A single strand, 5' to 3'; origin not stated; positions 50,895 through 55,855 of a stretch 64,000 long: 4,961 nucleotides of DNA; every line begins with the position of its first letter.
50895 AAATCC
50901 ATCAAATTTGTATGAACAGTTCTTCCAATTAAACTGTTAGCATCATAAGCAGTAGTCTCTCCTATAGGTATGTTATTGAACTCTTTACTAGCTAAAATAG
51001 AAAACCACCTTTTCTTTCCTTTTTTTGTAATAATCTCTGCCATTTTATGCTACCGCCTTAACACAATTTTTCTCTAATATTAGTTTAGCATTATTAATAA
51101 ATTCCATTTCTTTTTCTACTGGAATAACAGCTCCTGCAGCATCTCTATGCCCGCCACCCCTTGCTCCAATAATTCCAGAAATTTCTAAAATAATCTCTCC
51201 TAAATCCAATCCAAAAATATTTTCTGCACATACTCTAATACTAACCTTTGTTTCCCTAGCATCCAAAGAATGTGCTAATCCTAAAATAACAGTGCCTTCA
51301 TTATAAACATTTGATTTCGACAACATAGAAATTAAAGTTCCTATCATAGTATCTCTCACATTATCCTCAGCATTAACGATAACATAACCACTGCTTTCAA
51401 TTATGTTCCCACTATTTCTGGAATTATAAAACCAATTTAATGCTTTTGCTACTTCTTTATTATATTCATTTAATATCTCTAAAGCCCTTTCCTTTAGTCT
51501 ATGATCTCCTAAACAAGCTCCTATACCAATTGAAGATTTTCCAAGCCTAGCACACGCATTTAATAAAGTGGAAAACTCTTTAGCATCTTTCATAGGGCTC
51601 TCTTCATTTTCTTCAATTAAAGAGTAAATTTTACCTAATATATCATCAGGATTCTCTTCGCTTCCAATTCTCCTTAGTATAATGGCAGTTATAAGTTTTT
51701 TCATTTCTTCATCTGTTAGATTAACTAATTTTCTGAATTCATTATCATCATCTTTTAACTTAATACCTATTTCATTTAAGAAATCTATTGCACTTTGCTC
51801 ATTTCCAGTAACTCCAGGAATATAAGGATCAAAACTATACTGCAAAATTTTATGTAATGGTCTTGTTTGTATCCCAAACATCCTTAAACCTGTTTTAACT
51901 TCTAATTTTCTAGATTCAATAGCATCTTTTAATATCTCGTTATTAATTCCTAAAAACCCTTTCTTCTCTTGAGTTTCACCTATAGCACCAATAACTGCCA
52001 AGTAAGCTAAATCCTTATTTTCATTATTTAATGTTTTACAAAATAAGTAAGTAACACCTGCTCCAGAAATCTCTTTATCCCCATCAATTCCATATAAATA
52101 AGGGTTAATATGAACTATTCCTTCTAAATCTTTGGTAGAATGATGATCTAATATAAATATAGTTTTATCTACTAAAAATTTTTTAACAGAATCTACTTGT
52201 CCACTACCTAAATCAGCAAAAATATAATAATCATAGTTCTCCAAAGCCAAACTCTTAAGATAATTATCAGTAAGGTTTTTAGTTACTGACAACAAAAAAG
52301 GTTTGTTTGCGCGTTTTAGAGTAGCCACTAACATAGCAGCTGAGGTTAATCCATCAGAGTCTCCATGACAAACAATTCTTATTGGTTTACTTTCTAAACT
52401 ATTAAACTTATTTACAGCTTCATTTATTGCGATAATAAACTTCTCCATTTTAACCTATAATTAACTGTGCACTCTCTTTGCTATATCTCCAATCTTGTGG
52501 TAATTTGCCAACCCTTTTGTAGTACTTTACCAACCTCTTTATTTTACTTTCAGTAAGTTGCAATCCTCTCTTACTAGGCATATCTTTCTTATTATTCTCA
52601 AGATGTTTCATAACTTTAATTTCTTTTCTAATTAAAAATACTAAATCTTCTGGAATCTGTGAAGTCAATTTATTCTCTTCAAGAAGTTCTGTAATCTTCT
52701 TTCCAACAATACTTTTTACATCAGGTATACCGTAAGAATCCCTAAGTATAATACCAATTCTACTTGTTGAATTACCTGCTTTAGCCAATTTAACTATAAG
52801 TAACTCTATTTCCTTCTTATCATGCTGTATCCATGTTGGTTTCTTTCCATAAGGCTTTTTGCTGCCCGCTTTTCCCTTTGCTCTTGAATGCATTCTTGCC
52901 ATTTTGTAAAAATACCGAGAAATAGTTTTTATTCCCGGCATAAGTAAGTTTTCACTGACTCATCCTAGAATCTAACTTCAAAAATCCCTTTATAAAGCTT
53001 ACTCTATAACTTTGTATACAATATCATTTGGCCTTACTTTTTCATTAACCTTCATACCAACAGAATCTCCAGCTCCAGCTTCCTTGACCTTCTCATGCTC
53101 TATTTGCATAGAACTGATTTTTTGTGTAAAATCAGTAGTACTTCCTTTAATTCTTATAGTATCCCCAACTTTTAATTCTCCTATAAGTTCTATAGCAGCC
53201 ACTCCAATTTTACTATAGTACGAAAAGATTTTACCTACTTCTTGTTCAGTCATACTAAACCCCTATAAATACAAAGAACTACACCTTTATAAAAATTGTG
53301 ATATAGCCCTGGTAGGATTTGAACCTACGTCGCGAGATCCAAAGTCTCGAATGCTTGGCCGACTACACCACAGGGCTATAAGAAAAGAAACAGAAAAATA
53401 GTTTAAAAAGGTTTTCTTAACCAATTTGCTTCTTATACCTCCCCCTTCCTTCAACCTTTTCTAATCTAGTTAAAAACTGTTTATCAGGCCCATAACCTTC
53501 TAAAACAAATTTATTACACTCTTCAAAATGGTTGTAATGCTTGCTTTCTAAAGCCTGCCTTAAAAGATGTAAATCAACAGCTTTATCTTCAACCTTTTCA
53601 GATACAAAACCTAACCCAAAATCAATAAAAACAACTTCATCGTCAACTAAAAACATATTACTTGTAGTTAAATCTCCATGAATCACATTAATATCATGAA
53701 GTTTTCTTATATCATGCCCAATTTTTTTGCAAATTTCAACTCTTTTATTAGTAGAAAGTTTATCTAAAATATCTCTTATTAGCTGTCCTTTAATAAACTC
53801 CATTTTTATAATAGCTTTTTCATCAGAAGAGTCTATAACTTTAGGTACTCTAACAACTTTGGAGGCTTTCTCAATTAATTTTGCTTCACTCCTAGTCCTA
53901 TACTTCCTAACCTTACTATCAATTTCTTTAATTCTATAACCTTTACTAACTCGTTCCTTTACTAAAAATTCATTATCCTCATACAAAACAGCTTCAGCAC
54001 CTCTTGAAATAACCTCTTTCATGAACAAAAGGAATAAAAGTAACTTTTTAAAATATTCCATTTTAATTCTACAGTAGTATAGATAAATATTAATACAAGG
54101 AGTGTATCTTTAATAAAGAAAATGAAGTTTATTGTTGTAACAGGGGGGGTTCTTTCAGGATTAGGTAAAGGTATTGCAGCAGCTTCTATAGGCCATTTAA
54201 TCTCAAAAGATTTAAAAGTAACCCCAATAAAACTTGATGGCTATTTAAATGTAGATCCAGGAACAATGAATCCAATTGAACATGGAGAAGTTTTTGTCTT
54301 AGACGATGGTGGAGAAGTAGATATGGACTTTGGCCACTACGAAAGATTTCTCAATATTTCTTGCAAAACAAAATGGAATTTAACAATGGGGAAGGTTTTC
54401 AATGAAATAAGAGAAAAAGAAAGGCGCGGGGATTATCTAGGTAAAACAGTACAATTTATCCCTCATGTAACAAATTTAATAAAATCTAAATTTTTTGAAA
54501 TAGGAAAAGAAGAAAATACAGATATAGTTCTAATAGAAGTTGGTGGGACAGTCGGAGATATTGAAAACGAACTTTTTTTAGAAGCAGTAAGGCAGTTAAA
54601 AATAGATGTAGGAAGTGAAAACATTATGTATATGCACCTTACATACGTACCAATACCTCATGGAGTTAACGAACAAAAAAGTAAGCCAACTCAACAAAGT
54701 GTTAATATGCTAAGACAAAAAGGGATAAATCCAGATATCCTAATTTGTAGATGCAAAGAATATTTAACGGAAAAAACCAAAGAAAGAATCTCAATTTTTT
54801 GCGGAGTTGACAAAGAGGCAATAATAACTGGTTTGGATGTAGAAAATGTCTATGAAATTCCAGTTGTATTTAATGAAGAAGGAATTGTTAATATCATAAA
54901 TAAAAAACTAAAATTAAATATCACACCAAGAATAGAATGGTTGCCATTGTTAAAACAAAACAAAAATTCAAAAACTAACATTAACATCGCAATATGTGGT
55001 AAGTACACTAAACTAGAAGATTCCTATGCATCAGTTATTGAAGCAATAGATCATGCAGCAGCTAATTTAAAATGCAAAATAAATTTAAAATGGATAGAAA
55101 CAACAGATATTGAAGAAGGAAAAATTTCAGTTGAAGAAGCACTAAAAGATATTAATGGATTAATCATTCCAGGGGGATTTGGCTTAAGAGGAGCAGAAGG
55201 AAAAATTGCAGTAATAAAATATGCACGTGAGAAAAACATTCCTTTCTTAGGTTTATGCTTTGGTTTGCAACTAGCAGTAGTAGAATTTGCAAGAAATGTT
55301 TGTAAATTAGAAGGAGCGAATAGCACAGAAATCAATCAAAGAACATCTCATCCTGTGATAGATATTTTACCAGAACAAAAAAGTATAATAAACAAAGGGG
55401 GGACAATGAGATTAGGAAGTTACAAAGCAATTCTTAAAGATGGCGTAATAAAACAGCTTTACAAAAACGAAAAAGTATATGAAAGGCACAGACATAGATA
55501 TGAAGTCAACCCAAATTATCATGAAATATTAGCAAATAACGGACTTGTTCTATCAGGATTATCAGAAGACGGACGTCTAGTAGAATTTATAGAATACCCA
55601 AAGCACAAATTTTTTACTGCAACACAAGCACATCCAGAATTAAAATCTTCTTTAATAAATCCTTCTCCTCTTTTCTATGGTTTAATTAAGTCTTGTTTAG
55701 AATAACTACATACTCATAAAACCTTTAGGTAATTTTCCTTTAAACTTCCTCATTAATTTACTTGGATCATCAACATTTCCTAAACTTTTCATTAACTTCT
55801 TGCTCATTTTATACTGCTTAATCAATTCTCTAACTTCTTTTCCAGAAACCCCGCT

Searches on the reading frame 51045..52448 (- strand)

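Call 83: search_protein_families(library=ncbifam, proteins=[window:51045-52448:-], max_evalue=0.00001)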
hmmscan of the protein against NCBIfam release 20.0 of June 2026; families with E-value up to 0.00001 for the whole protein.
window:51045-52448:- (467 aa): 5 families
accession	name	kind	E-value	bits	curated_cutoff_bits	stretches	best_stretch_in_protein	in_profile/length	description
NF053576.1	RecJ_archaeal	equivalog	9e-131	436.8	360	1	19-459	10-450/452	RecJ family nuclease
NF053575.1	GAN_nuclease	exception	4.8e-89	299.1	850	1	21-459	25-465/467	GINS-associated RecJ family nuclease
NF040701.1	RecJ_Meth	equivalog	1.8e-80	271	550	1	19-453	6-444/449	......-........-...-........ exonuclease RecJ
TIGR00644.1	recJ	equivalog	8e-17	60.7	396.9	1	1-145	40-189/546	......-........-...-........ exonuclease RecJ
NF053566.1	SSO0295_fam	equivalog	1.4e-11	44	350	1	161-263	112-209/334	SSO0295 family DNA-binding domain-containing protein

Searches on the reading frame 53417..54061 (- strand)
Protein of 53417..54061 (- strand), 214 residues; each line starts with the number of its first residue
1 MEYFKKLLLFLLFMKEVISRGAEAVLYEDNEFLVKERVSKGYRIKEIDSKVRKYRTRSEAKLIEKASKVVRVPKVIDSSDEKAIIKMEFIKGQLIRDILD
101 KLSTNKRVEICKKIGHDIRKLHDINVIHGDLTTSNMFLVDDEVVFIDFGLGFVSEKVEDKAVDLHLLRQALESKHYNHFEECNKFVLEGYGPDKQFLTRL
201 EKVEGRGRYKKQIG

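Call 83: search_protein_families(library=ncbifam, proteins=[window:53417-54061:-], max_evalue=0.00001)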
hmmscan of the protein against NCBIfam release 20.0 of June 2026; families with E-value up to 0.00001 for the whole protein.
window:53417-54061:- (214 aa): 15 families
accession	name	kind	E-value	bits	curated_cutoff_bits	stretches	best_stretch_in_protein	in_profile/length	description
TIGR03724.2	arch_bud32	equivalog_domain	5.4e-56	189.2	125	1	21-209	1-192/193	KEOPS complex kinase/ATPase Bud32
NF007174.0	PRK09605.1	equivalog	2.4e-50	171.5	447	1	15-210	338-535/535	bifunctional N(6)-L-threonylcarbamoyladenine synthase/serine/threonine protein kinase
NF011464.0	PRK14879.1-7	equivalog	6.9e-50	169.8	246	1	27-211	24-215/221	Kae1-associated kinase Bud32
NF011463.0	PRK14879.1-4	equivalog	5.9e-49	166.6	188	1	13-211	18-226/237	Kae1-associated kinase Bud32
NF011462.0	PRK14879.1-3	equivalog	1e-47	162.4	174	1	18-211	3-191/192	Kae1-associated kinase Bud32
NF011460.0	PRK14879.1-1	equivalog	2e-39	135.1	199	1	17-210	15-221/232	Kae1-associated kinase Bud32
NF011461.0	PRK14879.1-2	equivalog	3.8e-34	118.4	372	1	16-210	6-210/225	Kae1-associated kinase Bud32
NF002475.0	PRK01723.1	equivalog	2.4e-08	33.3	142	1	95-175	132-215/241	3-deoxy-D-manno-octulosonic acid kinase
NF033483.0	PknB_PASTA_kin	equivalog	8.2e-08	31.7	450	1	67-151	67-154/563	Stk1 family PASTA domain-containing Ser/Thr kinase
NF041310.1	Prot_Kin_Rio1_Halo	equivalog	5.2e-07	29.4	480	1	49-150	136-237/273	serine/threonine-protein kinase Rio1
NF047741.1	antiphage_MADS6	equivalog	7.8e-07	28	460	1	61-162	250-356/612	methylation-associated defense system protein kinase MAD6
NF033068.1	APH_3p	equivalog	1.6e-06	27.9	205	0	122-179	173-231/255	APH(3') family aminoglycoside O-phosphotransferase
NF033112.0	APH_3p_A16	exception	1.6e-06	27.8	580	0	122-168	181-227/262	aminoglycoside 3'-O-phosphotransferase AphA16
NF052427.1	StpK7MSMEG_1200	equivalog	5e-06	25.3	900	1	76-151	75-155/601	serine/threonine protein kinase StpK7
NF038151.1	lanthi_synth_III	equivalog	8.8e-06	24.4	575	0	56-152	270-384/833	class III lanthionine synthetase LanKC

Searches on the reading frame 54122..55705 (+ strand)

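Call 83: search_protein_families(library=ncbifam, proteins=[window:54122-55705:+], max_evalue=0.00001)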
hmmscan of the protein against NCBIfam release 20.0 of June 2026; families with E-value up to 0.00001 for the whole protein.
window:54122-55705:+ (527 aa): 4 families
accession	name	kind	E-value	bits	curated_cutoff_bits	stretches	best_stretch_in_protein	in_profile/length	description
TIGR00337.1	PyrG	equivalog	2.6e-227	755.6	462.75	1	1-524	3-526/526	glutamine hydrolyzing CTP synthase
NF003792.0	PRK05380.1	equivalog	1.4e-219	730.2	308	1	1-526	3-527/534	CTP synthase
NF004836.1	PRK06186.1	equivalog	9e-43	146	260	1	287-525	1-227/228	CTP synthase C-terminal region-related (seleno)protein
NF001975.0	PRK00758.1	equivalog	5.6e-06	26.1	198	0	332-397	32-93/185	GMP synthase subunit A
